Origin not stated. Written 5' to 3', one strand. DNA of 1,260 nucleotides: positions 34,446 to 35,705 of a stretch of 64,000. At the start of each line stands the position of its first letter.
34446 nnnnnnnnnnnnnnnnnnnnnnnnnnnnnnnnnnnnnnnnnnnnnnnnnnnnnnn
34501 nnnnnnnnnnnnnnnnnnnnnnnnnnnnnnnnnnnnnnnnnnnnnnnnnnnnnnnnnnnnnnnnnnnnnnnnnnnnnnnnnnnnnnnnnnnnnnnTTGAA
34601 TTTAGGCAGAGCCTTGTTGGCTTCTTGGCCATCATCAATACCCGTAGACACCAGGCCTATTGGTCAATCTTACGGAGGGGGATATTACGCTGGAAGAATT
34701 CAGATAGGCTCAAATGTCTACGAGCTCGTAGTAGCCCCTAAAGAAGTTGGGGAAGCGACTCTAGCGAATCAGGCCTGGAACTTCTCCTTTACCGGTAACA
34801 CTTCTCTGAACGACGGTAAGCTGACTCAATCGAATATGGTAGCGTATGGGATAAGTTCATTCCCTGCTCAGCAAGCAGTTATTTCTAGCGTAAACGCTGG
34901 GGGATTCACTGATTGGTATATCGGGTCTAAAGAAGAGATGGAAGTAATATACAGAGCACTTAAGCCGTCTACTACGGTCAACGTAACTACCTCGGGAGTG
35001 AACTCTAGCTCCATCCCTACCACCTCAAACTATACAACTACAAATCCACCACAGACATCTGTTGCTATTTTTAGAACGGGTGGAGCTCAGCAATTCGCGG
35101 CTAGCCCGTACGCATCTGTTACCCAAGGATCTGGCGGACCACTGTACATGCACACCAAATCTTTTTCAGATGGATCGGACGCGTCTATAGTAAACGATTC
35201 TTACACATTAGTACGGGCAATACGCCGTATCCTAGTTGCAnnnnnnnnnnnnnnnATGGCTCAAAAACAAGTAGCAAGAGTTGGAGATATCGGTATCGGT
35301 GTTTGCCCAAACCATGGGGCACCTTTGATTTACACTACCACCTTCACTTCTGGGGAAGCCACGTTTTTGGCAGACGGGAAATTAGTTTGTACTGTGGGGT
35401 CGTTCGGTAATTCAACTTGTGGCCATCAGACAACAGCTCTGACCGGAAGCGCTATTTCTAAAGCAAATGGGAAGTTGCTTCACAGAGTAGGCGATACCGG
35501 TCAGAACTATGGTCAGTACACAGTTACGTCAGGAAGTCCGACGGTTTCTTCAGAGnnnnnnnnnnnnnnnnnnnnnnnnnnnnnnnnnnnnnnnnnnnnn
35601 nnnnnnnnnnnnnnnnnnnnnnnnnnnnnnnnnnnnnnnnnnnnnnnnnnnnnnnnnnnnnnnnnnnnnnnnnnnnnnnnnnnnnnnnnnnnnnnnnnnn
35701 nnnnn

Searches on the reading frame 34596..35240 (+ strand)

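Call 33: search_protein_families(library=pfam, proteins=[window:34596-35240:+], max_evalue=0.01)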
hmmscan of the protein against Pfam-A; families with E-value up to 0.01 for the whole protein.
window:34596-35240:+ (215 aa): 1 family
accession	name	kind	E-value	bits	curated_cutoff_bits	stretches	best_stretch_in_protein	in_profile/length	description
PF07603.17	Lcl_C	-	0.0042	17.8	34.9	0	89-210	24-117/117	Lcl C-terminal domain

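Call 42: search_protein_families(library=phrogs, proteins=[window:34596-35240:+], max_evalue=0.001)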
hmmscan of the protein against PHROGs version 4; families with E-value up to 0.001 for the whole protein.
window:34596-35240:+ (215 aa): 1 family
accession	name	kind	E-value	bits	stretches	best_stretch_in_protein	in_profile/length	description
phrog_4245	-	unknown function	1.4e-17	64.8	1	18-213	420-580/583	-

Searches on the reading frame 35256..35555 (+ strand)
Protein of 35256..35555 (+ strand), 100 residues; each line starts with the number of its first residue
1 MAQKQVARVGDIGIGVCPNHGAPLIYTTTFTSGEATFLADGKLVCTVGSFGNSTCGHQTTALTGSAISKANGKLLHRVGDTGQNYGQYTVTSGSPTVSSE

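Call 33: search_protein_families(library=pfam, proteins=[window:35256-35555:+], max_evalue=0.01)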
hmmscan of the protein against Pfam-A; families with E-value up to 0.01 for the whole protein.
window:35256-35555:+ (100 aa): 2 families
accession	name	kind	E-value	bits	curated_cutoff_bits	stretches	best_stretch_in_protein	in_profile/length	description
PF05488.18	PAAR_motif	-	6.2e-05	23.6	27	0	3-48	22-59/70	PAAR motif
PF06525.17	SoxE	-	0.0037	17.2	21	0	61-94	71-104/149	Sulfocyanin (SoxE) domain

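Call 42: search_protein_families(library=phrogs, proteins=[window:35256-35555:+], max_evalue=0.001)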
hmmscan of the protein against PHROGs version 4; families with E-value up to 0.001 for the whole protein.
window:35256-35555:+ (100 aa): 1 family
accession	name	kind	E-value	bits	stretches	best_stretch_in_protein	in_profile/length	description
phrog_281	-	moron, auxiliary metabolic gene and host takeover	2.4e-06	28.3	1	15-98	22-118/169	PAAR motif of membran proteins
